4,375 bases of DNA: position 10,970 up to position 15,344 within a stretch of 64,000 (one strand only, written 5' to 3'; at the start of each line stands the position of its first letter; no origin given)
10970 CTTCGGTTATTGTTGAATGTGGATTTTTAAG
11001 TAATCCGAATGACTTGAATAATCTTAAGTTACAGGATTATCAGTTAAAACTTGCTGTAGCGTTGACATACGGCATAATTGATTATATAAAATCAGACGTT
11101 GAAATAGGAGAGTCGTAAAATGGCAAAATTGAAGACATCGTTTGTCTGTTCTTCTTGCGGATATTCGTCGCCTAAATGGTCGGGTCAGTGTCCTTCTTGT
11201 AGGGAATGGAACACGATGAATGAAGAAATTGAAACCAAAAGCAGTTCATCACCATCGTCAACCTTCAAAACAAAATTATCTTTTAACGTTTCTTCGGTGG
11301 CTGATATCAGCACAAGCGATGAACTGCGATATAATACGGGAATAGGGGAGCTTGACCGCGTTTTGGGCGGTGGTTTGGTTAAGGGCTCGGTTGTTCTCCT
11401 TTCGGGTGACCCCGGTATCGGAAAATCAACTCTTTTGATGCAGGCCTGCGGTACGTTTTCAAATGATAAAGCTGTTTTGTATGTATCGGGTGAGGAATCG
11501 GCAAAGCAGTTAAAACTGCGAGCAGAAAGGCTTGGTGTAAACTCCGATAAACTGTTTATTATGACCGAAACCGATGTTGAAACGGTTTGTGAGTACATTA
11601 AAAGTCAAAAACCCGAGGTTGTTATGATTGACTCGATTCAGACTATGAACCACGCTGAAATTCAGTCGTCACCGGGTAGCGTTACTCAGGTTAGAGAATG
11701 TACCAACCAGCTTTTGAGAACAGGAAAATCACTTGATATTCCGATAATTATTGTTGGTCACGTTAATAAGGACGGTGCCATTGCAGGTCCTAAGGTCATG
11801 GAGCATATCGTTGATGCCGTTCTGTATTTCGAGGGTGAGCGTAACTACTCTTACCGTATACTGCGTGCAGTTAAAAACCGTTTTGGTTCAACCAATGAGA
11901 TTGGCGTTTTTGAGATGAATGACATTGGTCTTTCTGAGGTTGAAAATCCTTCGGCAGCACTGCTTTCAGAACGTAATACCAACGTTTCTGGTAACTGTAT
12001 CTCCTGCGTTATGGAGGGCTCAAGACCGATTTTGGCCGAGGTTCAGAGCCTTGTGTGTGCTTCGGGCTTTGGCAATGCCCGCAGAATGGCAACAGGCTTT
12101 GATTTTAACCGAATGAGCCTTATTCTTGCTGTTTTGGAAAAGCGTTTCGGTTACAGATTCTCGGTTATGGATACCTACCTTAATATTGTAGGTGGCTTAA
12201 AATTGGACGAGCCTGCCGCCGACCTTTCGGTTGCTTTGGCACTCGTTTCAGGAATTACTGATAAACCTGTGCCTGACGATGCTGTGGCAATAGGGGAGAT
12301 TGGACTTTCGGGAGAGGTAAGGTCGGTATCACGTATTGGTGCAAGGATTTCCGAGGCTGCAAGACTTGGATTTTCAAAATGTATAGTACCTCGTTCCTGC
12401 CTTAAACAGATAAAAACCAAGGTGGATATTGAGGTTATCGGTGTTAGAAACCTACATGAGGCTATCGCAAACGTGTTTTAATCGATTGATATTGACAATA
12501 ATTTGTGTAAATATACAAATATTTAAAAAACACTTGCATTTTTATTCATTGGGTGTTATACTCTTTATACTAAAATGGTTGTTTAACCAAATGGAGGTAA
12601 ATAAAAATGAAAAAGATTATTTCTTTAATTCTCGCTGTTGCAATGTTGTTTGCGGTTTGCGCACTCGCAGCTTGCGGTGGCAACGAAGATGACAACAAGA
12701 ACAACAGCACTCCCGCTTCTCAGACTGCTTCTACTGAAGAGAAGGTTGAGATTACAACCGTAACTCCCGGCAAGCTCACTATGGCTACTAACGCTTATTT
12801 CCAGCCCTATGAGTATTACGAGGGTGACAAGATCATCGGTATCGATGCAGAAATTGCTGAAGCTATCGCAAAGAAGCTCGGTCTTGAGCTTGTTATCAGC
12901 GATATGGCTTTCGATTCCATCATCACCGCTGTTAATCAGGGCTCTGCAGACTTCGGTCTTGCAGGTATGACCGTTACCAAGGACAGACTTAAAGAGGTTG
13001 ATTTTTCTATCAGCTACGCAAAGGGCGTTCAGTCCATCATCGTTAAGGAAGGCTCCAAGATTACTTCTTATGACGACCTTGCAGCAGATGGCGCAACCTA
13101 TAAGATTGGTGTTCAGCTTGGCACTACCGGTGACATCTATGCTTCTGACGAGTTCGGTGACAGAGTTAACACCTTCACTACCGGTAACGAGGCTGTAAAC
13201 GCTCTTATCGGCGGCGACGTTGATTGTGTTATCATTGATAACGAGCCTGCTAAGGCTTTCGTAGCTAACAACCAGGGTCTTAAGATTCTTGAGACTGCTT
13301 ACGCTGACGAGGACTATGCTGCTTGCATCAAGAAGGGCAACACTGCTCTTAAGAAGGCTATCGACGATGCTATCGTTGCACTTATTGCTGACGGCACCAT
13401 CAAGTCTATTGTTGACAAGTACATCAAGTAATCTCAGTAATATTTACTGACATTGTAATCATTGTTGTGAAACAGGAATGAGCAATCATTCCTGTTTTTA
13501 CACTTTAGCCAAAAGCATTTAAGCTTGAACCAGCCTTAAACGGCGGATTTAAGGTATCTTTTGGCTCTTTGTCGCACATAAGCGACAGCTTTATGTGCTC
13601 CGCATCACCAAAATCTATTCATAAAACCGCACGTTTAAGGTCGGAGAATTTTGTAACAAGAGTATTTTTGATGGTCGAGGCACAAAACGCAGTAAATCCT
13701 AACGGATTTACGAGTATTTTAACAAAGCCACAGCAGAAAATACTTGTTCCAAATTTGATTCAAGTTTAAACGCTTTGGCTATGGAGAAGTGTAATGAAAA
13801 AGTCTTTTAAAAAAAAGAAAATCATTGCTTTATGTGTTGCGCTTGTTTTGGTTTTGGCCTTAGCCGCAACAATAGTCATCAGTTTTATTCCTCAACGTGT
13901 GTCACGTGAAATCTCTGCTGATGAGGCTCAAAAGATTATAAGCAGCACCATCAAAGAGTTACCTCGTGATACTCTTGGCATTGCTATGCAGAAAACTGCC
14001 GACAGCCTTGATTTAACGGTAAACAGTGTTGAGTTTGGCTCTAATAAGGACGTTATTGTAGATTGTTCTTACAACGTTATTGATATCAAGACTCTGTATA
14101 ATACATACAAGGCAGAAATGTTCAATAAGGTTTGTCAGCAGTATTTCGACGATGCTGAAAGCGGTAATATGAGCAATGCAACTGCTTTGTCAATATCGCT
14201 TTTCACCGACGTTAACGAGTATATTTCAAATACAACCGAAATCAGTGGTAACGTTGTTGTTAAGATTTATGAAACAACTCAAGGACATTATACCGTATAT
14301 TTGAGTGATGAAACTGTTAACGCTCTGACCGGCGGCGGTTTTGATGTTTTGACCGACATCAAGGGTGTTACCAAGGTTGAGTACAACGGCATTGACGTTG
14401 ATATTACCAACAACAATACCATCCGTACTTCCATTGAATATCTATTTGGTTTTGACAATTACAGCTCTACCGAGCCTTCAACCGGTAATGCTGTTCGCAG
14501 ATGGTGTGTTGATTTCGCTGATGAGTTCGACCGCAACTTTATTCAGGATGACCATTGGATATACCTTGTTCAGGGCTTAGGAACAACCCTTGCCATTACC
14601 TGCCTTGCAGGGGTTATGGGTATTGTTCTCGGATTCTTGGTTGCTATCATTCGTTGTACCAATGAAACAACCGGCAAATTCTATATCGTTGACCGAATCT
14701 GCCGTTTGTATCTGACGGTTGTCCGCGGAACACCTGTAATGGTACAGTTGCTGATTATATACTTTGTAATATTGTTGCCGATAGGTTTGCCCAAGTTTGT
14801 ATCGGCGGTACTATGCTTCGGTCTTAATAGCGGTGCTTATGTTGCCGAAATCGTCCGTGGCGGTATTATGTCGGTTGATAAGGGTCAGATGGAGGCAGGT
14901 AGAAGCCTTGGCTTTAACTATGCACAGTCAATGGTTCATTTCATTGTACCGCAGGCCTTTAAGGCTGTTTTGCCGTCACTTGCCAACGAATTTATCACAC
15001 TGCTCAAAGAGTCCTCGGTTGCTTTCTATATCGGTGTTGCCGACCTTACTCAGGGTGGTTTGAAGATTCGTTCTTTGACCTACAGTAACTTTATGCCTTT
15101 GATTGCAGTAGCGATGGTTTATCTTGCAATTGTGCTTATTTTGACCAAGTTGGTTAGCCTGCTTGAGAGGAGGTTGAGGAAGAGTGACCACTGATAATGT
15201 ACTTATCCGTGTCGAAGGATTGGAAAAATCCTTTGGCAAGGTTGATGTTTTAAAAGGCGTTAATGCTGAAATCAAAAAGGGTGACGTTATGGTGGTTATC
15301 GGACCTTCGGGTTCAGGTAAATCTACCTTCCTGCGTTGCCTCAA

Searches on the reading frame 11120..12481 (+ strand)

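Call 76: search_protein_families(library=pfam, proteins=[window:11120-12481:+], max_evalue=0.00001)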
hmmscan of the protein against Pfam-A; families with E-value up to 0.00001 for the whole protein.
window:11120-12481:+ (453 aa): 7 families
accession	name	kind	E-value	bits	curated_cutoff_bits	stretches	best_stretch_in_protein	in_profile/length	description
PF06745.19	ATPase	-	1.8e-20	73.8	26.6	1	72-145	2-77/231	KaiC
PF13481.12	AAA_25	-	2.9e-16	60.1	27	1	69-220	13-195/195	AAA domain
PF18073.7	Zn_ribbon_LapB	-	7.4e-12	45.2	25.7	1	8-35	1-28/28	Rubredoxin metal binding domain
PF03796.21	DnaB_C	-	2.4e-11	44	27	0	72-135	3-67/255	DnaB-like helicase C terminal domain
PF13541.12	ChlI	-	8e-09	35.9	27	1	343-425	36-119/121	Subunit ChlI of Mg-chelatase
PF00004.35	AAA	-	1.6e-07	32.3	21.2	1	92-217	1-110/131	ATPase family associated with various cellular activities (AAA)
PF05362.19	Lon_C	-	3.9e-07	30.3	21.1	1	361-432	106-177/205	Lon protease (S16) C-terminal proteolytic domain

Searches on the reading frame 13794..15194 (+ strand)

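Call 76: search_protein_families(library=pfam, proteins=[window:13794-15194:+], max_evalue=0.00001)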
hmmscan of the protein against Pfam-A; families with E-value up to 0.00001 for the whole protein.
window:13794-15194:+ (466 aa): 1 family
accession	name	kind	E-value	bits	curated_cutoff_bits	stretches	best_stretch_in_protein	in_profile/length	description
PF00528.27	BPD_transp_1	-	2e-22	80.2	26.4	1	276-463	1-184/184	Binding-protein-dependent transport system inner membrane component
